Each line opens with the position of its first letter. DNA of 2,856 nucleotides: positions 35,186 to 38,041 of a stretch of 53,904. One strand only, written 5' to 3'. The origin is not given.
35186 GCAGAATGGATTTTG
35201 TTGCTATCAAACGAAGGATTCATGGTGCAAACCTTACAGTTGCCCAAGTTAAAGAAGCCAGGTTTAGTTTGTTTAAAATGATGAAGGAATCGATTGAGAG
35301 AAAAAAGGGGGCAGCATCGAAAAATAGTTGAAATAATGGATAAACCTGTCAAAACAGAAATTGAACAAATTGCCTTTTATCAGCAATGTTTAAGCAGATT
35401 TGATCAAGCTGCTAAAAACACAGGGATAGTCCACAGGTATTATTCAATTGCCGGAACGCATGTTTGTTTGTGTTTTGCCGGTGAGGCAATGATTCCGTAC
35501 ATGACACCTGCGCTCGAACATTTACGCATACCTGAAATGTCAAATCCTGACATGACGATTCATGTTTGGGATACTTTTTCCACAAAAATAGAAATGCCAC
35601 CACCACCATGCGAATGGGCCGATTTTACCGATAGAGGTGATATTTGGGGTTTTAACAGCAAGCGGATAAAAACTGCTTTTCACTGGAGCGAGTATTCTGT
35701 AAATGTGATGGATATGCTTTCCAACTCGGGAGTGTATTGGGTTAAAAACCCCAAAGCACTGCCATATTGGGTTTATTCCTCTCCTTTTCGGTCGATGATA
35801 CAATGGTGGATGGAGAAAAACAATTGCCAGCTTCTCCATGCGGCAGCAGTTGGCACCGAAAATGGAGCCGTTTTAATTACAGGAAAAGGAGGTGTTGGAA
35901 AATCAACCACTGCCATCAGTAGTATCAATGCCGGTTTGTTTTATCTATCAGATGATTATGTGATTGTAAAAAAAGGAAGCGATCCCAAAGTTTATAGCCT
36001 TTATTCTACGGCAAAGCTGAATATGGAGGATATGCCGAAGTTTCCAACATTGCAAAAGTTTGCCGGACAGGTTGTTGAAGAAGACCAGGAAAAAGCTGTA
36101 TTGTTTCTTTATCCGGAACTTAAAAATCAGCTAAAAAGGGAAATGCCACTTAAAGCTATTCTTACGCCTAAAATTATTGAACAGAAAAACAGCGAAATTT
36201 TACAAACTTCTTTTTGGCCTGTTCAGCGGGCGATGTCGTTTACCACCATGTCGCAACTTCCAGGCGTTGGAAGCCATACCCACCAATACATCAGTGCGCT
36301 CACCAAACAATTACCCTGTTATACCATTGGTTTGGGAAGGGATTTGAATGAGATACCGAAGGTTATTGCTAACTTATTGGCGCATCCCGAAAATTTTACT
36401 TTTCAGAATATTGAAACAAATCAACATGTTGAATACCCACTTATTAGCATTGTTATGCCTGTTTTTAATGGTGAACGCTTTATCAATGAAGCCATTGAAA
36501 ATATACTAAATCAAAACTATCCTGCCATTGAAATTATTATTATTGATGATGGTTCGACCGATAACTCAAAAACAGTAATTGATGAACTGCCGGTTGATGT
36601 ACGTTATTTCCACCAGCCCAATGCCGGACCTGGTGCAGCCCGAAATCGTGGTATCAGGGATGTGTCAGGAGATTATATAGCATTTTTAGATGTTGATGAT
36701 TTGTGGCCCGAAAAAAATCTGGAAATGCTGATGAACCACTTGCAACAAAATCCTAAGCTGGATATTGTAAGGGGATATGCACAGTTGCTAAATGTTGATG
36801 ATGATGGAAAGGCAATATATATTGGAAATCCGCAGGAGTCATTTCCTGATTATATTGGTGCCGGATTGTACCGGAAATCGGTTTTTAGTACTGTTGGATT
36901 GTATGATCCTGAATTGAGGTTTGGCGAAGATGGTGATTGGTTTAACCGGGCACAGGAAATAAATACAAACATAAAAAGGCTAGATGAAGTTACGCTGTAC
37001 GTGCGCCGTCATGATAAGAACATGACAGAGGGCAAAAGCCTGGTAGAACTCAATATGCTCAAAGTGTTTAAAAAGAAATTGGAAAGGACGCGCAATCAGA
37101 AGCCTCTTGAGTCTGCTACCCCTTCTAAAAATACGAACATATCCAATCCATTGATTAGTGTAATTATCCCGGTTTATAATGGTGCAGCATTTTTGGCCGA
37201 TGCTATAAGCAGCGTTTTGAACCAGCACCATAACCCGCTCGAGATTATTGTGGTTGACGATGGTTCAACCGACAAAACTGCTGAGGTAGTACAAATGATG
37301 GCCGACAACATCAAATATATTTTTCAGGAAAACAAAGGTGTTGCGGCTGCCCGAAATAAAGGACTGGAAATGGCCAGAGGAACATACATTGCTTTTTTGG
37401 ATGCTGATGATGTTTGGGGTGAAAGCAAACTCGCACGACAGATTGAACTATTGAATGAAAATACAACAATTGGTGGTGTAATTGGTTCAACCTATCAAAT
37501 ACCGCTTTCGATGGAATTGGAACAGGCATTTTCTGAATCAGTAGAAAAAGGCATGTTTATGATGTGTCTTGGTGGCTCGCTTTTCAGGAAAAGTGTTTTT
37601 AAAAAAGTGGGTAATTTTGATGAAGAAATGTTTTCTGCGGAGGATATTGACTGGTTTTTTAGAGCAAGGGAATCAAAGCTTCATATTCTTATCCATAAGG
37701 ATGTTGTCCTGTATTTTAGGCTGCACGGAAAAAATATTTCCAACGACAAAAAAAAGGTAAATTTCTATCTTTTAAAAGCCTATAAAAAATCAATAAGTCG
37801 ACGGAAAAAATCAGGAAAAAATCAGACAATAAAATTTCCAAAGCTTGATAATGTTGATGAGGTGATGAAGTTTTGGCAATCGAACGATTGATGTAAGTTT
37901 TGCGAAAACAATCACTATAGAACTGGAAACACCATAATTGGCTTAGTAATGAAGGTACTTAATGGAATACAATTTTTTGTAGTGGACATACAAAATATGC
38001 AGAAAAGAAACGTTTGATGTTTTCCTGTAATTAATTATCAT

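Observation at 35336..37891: Single polypeptide fusing an HPr-kinase-like P-loop domain to two tandem GT2 domains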

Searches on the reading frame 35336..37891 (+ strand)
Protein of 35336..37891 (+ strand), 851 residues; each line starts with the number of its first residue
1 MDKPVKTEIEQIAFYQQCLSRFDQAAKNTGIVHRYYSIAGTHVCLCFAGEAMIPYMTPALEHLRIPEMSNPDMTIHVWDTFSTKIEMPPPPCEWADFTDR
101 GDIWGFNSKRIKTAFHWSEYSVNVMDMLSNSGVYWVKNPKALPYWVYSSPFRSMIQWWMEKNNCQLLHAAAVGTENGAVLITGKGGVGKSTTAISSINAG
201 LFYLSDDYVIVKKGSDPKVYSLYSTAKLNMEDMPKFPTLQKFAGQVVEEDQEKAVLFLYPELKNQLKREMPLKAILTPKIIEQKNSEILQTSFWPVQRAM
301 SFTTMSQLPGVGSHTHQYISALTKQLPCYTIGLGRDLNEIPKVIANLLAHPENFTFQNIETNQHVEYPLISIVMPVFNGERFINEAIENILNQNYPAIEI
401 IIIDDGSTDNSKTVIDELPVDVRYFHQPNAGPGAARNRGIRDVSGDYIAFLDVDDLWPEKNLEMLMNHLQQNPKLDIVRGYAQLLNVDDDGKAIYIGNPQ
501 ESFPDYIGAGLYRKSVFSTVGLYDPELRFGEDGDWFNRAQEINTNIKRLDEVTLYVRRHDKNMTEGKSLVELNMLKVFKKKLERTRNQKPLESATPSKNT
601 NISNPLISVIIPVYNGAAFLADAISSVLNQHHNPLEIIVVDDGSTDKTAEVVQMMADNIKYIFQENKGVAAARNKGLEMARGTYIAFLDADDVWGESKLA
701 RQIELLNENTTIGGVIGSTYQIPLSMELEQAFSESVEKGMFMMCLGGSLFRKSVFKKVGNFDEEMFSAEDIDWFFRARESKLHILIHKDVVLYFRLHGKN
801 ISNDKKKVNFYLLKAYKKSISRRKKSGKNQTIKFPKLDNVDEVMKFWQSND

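Call 5: search_protein_families(library=pfam, proteins=[window:35336-37891:+], max_evalue=0.01)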
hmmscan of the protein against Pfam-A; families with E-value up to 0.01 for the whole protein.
window:35336-37891:+ (851 aa): 5 families
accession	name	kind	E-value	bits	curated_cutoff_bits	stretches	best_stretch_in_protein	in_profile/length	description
PF00535.33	Glycos_transf_2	-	6.6e-74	247.9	23.3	2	608-755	1-164/168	Glycosyl transferase family 2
PF10111.15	Glyco_tranf_2_2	-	2.6e-37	129.3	27.3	2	608-707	1-107/276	Glycosyltransferase like family 2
PF13641.12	Glyco_tranf_2_3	-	3e-29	103.1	27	2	607-791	3-208/230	Glycosyltransferase like family 2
PF13704.12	Glyco_tranf_2_4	-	1.3e-06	29.2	27.5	0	623-692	6-82/98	Glycosyl transferase family 2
PF07475.17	Hpr_kinase_C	-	5.3e-06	26.5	33.3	1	167-219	9-61/171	HPr Serine kinase C-terminal domain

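Call 6: search_protein_families(library=ncbifam, proteins=[window:35336-37891:+], max_evalue=0.01)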
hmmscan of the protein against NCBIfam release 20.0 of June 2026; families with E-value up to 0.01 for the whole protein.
window:35336-37891:+ (851 aa): 39 families (the best 25 are shown)
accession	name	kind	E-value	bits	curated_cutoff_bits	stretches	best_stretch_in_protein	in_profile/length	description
NF007482.0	PRK10073.1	equivalog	7.2e-57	192.9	423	2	603-703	4-107/334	glycosyltransferase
NF047683.1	TeichurnBiosyTuaG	equivalog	1.1e-54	185.7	400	2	603-710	4-115/252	teichuronic acid biosynthesis protein TuaG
TIGR03937.1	PgaC_IcaA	equivalog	2.1e-47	162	422.3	2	355-481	32-162/407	poly-beta-1,6-N-acetyl-D-glucosamine synthase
NF041875.1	EPS_EpsD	equivalog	1.1e-43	150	370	2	607-790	1-202/325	exopolysaccharide biosynthesis glycosyltransferase EpsD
NF050050.1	ProtGlycPglI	equivalog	2.2e-38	132.4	500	2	605-801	2-208/306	GalNAc(5)-diNAcBac-PP-undecaprenol beta-1,3-glucosyltransferase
TIGR04283.1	glyco_like_mftF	equivalog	7.8e-37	127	182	2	607-792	1-184/221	TIGR04283 family arsenosugar biosynthesis glycosyltransferase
TIGR03965.1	mycofact_glyco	equivalog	1.2e-36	126.7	280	2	596-692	65-165/467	mycofactocin biosynthesis glycosyltransferase MftF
NF053739.1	GlytfEpsEBac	equivalog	2e-34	118.8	450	2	605-717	1-117/265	glycosyltransferase EpsE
NF038302.1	EPS_HpsE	equivalog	2.1e-32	112.3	300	2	607-719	3-123/307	hormogonium polysaccharide biosynthesis glycosyltransferase HpsE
NF007453.0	PRK10018.1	equivalog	4.1e-32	111.9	382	2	603-811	4-225/280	colanic acid biosynthesis glycosyltransferase WcaA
TIGR04017.1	WcaA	equivalog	1.1e-31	110.5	495.75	2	602-811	2-224/279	colanic acid biosynthesis glycosyltransferase WcaA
NF041394.1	GtaseAglG_Halo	equivalog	1.1e-26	93.9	440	2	607-712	3-113/304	glucosyl-dolichyl phosphate glucuronosyltransferase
NF038299.1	EPS_HpsN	equivalog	1.6e-26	93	425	2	368-480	1-117/317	hormogonium polysaccharide biosynthesis glycosyltransferase HpsN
TIGR03111.1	glyc2_xrt_Gpos1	hypoth_equivalog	3.3e-26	92.1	363.95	2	340-480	23-167/439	TIGR03111 family XrtG-associated glycosyltransferase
TIGR03469.1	HpnB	hypoth_equivalog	2.9e-19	69.3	379.25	2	574-660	14-100/386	hopene-associated glycosyltransferase HpnB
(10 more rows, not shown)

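Call 18: find_related_loci(query=window:35336-37888:+, collection=genome_contigs, flank=10000)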
Query window:35336-37888:+ (851 aa) in genome_contigs; peptide patterns used: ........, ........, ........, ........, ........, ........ (x = any residue, [..] = any of these).
22 stretches matched a pattern; 3 encode a relative of the query (tblastn E <= 1e-3); 3 distinct loci.
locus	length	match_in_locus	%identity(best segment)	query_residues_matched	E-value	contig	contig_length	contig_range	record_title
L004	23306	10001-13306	70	1-851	0e+0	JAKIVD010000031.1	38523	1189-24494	MAG: Bacteroidales bacterium isolate D100SM.bin.7 NODE_476_length_38523_cov_7.353735, whole genome shotgun sequence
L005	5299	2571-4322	47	1-820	0e+0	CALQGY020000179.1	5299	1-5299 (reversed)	MAG: Candidatus Kuenenia stuttgartiensis isolate HRS-HS12-bin-7 genome assembly, contig: HRSG-H12-C21918, whole genome s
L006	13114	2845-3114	43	364-691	4e-15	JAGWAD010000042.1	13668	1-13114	Candidatus Woesearchaeota archaeon isolate RIFCSPLOWO2_01_FULL_28_39 rifcsplowo2_01_scaffold_46568, whole genome shotgun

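Call 51: search_protein_representatives(protein=window:35336-37888:+)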
Query: 851 residues. Proteins with E-value up to 0.001 (for the whole library): 501936; up to 1e-10: 228124; up to 1e-30: 5413. The best 150 are listed.
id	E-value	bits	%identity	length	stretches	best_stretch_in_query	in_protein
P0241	1.2e-253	860.4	49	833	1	2-822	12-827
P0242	7.6e-244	827.9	48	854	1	4-826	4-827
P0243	1.3e-218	744.5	44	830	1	6-849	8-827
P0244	1.0e-192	658.8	47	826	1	5-616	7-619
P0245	1.2e-184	632.1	49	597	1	7-588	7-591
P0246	9.9e-181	619.2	49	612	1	8-590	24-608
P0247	1.3e-169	582.4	43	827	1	14-597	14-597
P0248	1.3e-154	532.8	47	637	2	219-706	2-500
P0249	7.8e-153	526.9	43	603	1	7-587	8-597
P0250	3.9e-152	524.6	45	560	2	269-587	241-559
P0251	6.1e-152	523.9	36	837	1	4-824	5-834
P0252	3.4e-150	518.2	41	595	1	7-586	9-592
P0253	2.3e-148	512.1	42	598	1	4-588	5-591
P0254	1.1e-143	496.7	44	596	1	6-546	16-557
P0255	4.8e-143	494.5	41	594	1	7-587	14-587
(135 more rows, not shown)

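Call 54: predict_structure(alignment_id=A1)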
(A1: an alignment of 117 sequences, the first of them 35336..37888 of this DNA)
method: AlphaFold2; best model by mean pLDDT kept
length: 851 residues; sequences in the alignment: 117
mean_pLDDT: 81.1   pTM: 0.64
mean pLDDT of the five models: 81.1, 80.9, 80.0, 76.4, 75.0
residues with pLDDT >= 90: 404; 70-90: 247; 50-70: 106; < 50: 94
segments of 3 or more residues with pLDDT < 50: 358-363, 590-602, 717-743, 787-808, 828-837, 839-851
pLDDT, mean of each block of 10 residues (from residue 1): 77 97 98 98 99 98 98 98 94 74 82 87 96 96 94 97 96 98 84 96 96 96 95 95 93 96 98 95 94 81 85 84 92 96 98 69 66 95 96 92 94 92 88 90 90 94 95 96 88 85 88 94 84 93 95 86 64 71 73 41 73 72 74 76 72 73 77 85 83 60 67 51 33 33 57 79 62 69 55 33 43 59 56 42 44 29
secondary structure, 60 per line:
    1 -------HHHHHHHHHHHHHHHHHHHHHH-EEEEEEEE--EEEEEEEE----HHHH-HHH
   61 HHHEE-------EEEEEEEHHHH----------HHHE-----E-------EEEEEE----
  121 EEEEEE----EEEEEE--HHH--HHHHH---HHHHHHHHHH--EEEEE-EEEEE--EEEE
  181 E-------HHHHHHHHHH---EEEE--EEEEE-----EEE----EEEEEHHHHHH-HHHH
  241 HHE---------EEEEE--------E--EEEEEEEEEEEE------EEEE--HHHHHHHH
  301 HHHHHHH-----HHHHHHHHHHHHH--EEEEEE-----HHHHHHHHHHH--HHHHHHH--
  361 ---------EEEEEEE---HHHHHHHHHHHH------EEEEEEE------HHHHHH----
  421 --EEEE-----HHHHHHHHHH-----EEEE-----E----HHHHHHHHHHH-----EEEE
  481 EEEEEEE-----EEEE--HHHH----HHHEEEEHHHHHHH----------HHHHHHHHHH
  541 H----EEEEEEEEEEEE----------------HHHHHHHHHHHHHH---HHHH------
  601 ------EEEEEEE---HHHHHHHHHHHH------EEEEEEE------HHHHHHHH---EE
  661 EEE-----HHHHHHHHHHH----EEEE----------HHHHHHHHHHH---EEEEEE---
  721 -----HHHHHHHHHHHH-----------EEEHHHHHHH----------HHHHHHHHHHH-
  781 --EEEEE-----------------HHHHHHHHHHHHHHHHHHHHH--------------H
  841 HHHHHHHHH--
elements in order (helices of 4 or more, strands of 3 or more residues): H8-29 E31-38 E41-48 H53-56 H58-63 E73-79 H80-83 E111-116 E121-126 E131-136 H144-148 H152-161 E164-168 E170-174 E177-181 H189-198 E202-205 E208-212 E218-220 E225-229 H230-235 H237-242 E253-257 E269-280 E287-290 H293-307 H313-325 E328-333 H339-349 H352-358 E370-376 H380-391 E398-404 H411-416 E423-426 H432-441 E447-450 H461-471 E477-487 E493-496 H499-502 E510-513 H514-520 H531-541 E546-557 H574-587 H591-594 E607-613 H617-628 E635-641 H648-655 E659-663 H669-679 E684-687 H698-708 E712-717 H726-737 E749-751 H752-758 H769-779 E783-787 H805-825 H840-849

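Call 57: fold_search(model_id=the predicted structure, library=pdb)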
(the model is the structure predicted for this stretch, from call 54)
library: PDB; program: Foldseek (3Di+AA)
matches with E <= 10: 1476; with E <= 0.001: 507
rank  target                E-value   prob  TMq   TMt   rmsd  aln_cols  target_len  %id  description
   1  2z86_B                6.2e-26  1.00  0.23  0.32  20.8       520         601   20  Crystal structure of chondroitin polymerase from Escherichia coli strain K4 (K4CP) complexed with UDP-GlcUA and UDP (released 2008-09-16)
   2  2z87_B                1.3e-25  1.00  0.22  0.31  21.2       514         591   20  Crystal structure of chondroitin polymerase from Escherichia coli strain K4 (K4CP) complexed with UDP-GalNAc and UDP (released 2008-09-16)
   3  2z86_D                1.7e-25  1.00  0.22  0.31  20.4       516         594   22  Crystal structure of chondroitin polymerase from Escherichia coli strain K4 (K4CP) complexed with UDP-GlcUA and UDP (released 2008-09-16)
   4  2z86_C                8.0e-25  1.00  0.23  0.31  20.9       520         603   22  Crystal structure of chondroitin polymerase from Escherichia coli strain K4 (K4CP) complexed with UDP-GlcUA and UDP (released 2008-09-16)
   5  2z86_A                9.5e-25  1.00  0.22  0.31  20.7       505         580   20  Crystal structure of chondroitin polymerase from Escherichia coli strain K4 (K4CP) complexed with UDP-GlcUA and UDP (released 2008-09-16)
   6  2z87_A                2.5e-24  1.00  0.22  0.31  20.9       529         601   19  Crystal structure of chondroitin polymerase from Escherichia coli strain K4 (K4CP) complexed with UDP-GalNAc and UDP (released 2008-09-16)
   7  8viw_A                3.0e-19  1.00  0.23  0.36  20.4       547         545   17  Cryo-EM structure of heparosan synthase 2 from Pasteurella multocida with polysaccharide in the GlcNAc-T active site (released 2024-07-24)
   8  8vh8_A                3.7e-18  1.00  0.23  0.36  20.0       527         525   18  Crystal structure of heparosan synthase 2 from Pasteurella multocida at 2.85 A (released 2024-09-04)
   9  8vh8_D                1.1e-17  1.00  0.23  0.36  20.6       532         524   18  Crystal structure of heparosan synthase 2 from Pasteurella multocida at 2.85 A (released 2024-09-04)
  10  8vh7_A                1.8e-17  1.00  0.23  0.37  20.0       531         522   18  Crystal structure of heparosan synthase 2 from Pasteurella multocida at 1.98 A (released 2024-07-24)
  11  8vh8_C                1.9e-17  1.00  0.23  0.37  20.6       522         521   16  Crystal structure of heparosan synthase 2 from Pasteurella multocida at 2.85 A (released 2024-09-04)
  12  8vh7_B                5.9e-17  1.00  0.23  0.37  20.2       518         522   18  Crystal structure of heparosan synthase 2 from Pasteurella multocida at 1.98 A (released 2024-07-24)
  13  8vh8_B                1.0e-16  1.00  0.23  0.37  20.0       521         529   18  Crystal structure of heparosan synthase 2 from Pasteurella multocida at 2.85 A (released 2024-09-04)
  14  6p61_B                2.8e-15  1.00  0.21  0.85   2.9       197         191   31  Structure of a Glycosyltransferase from Leptospira borgpetersenii serovar Hardjo-bovis (strain JB197) (released 2019-07-10)
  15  6p61_C                1.5e-14  1.00  0.21  0.86   2.8       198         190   32  Structure of a Glycosyltransferase from Leptospira borgpetersenii serovar Hardjo-bovis (strain JB197) (released 2019-07-10)
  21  6p61_A                1.5e-13  1.00  0.21  0.82   3.1       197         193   32  Structure of a Glycosyltransferase from Leptospira borgpetersenii serovar Hardjo-bovis (strain JB197) (released 2019-07-10)
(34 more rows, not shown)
